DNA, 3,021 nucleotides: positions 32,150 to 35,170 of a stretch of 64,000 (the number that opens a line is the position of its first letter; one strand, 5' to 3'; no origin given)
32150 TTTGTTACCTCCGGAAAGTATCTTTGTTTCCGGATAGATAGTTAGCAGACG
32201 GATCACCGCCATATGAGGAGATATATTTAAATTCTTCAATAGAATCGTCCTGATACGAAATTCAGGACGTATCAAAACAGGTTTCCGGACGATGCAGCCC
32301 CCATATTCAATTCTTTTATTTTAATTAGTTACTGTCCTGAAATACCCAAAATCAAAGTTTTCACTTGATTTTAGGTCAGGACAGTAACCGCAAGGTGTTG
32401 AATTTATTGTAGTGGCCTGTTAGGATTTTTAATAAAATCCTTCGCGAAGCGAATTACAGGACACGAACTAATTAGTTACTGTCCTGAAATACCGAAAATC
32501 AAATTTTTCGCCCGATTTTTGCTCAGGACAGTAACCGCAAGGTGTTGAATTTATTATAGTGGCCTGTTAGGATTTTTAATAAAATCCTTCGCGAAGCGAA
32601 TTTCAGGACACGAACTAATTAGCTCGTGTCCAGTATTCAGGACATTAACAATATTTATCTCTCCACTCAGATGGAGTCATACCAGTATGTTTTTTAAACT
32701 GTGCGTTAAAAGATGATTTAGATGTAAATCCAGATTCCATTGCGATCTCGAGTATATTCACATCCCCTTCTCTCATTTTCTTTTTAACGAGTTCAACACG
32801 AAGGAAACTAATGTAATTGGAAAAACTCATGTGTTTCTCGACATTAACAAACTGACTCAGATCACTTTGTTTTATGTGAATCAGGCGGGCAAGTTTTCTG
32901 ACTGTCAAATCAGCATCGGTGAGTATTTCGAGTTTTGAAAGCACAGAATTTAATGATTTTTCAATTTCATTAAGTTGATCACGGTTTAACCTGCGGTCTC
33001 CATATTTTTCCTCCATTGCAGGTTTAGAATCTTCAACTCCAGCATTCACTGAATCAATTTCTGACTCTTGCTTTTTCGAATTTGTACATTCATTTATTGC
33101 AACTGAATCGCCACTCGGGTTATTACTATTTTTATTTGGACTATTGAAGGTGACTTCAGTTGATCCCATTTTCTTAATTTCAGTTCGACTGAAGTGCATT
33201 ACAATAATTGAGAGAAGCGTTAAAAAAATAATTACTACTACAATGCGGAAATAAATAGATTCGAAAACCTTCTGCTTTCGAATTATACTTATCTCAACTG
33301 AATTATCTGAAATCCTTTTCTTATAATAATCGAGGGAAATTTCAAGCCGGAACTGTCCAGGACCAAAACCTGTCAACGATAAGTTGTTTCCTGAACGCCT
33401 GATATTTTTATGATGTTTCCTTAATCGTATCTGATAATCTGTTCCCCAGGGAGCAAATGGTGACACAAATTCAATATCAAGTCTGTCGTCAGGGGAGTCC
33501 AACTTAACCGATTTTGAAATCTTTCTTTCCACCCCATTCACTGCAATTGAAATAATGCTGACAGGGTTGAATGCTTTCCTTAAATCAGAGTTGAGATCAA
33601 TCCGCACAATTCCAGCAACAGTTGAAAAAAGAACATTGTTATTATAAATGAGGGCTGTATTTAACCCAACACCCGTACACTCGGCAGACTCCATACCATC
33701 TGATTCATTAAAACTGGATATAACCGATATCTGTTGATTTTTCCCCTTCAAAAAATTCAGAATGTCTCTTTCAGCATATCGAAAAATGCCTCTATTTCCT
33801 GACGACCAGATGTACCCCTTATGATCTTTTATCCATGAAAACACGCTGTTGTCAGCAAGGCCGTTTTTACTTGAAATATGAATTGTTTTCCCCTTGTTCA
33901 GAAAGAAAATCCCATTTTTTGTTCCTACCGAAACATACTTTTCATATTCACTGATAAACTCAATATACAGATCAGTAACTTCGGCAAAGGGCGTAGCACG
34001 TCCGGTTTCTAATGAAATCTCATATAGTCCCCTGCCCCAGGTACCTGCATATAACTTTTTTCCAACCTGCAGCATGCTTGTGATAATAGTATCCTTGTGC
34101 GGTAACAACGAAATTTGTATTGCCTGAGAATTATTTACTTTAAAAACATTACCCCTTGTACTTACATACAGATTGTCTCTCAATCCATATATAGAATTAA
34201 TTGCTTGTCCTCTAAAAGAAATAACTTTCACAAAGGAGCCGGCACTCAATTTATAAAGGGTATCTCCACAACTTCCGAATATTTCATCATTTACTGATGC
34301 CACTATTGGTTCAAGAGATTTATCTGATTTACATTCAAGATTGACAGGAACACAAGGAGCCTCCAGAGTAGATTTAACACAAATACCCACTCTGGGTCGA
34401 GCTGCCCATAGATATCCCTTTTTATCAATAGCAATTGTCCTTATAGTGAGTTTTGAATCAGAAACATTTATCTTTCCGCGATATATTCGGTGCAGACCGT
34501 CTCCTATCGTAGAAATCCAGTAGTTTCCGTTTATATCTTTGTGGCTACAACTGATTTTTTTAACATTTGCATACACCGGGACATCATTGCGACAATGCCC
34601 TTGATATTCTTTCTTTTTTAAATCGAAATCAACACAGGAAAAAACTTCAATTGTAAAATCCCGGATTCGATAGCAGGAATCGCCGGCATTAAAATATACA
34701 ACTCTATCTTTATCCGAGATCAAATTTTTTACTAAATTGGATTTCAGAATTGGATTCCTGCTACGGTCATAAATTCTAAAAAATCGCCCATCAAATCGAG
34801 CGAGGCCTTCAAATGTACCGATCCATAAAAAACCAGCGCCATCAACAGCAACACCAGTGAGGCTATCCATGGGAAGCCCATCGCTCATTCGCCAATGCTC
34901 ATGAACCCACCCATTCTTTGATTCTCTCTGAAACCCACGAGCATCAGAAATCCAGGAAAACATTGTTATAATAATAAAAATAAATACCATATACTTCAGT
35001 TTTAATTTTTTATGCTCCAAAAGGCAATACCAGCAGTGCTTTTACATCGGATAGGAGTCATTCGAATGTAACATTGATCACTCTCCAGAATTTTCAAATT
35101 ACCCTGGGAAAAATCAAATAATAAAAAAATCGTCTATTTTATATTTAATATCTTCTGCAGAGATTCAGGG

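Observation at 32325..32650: Abundant MITE-like structured element (Family 1), at least 8 copies in 64 kb, with TIRs, nested hairpins and compensatory stem changes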

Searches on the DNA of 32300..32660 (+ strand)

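Call 46: search_rna_families(source=window, start=32300, end=32660, threshold=evalue, max_evalue=10)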
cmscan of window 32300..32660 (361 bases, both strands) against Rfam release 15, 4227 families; matches with E-value up to 10: 11.
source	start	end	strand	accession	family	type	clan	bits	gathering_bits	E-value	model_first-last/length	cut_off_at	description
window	32313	32539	-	RF04318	idnO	Cis-reg;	-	24.3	100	0.094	1-206/206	no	idnO ncRNA motif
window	32459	32631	+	RF04120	MIR5998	Gene; miRNA;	-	17.9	180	0.15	1-173/173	no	MIR5998 microRNA precursor family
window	32326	32390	-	RF03246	MIR1515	Gene; miRNA;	-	15.8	140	1.5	1-137/137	no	MIR1515 microRNA precursor family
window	32513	32565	+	RF02077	STnc220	Gene; sRNA;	-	15.6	60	6.8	1-79/79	no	Salmonella enterica sRNA STnc220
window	32469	32530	+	RF02289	TtnuCD13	Gene; snRNA; snoRNA; CD-box;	-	15.2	75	7.4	1-63/63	no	Tetrahymena snoRNA TtnuCD13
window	32315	32407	+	RF01241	SNORA81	Gene; snRNA; snoRNA; HACA-box;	-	15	45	2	1-179/179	no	Small nucleolar RNA SNORA81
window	32458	32632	-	RF00721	MIR475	Gene; miRNA;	-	14.3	70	9.3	1-128/128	no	MIR475 microRNA precursor family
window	32327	32389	-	RF00995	mir-616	Gene; miRNA;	-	13.8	100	6.2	1-91/91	no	mir-616 microRNA precursor family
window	32564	32631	-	RF01405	STnc490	Gene; sRNA;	-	12.7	56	4.4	1-124/124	no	STnc490 Hfq binding RNA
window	32540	32658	+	RF00140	Alpha_RBS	Cis-reg;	-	11.6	38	2.5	1-110/110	no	Alpha operon ribosome binding site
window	32546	32660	-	RF02671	Ysr35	Gene; sRNA;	-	8.1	428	5.2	111-339/339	5'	Yersinia sRNA 35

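Call 47: search_dna_similar(query=window:32326-32620:+, collection=plasmids, mode=distant, max_evalue=0.01)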
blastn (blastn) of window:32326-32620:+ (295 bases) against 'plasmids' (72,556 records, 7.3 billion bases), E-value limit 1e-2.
No match.

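Call 48: search_dna_similar(query=window:32326-32620:+, collection=phages, mode=distant, max_evalue=0.01)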
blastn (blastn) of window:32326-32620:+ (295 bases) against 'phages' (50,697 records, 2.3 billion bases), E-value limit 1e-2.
No match.

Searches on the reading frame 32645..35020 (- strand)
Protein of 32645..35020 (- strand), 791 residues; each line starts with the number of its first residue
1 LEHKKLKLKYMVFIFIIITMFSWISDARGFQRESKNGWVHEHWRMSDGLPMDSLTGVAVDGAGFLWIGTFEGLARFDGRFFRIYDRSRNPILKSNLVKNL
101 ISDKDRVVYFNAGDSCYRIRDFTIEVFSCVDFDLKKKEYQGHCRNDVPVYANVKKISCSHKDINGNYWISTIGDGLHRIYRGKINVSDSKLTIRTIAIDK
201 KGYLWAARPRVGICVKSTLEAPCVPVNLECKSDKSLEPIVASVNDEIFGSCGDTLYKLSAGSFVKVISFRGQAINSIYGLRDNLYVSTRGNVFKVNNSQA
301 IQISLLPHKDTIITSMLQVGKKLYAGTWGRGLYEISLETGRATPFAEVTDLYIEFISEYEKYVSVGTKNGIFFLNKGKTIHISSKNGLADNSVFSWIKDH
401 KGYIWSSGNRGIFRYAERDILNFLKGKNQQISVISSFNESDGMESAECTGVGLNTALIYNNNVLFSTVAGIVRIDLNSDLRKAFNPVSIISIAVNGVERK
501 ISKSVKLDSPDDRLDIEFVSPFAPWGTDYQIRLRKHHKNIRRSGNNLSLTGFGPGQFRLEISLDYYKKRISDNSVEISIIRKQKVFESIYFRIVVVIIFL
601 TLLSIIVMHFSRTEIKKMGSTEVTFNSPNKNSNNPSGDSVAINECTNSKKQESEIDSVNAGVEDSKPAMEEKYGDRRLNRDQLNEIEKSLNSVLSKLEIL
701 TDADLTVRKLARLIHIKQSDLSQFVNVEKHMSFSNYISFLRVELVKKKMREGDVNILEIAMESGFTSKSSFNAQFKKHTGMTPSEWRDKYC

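Call 17: search_protein_families(library=pfam, proteins=[window:32645-35020:-])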
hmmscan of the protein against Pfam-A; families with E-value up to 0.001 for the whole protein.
window:32645-35020:- (791 aa): 3 families
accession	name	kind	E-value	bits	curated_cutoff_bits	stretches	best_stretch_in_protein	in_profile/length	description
PF12833.13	HTH_18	-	4.2e-18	65.9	33.6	1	710-788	1-79/80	Helix-turn-helix domain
PF00165.29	HTH_AraC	-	6.9e-10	39.3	26.6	1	753-787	8-41/42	Bacterial regulatory helix-turn-helix proteins, AraC family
PF07494.17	Reg_prop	-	6.5e-09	35.4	20.4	0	387-409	1-23/24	Two component regulator propeller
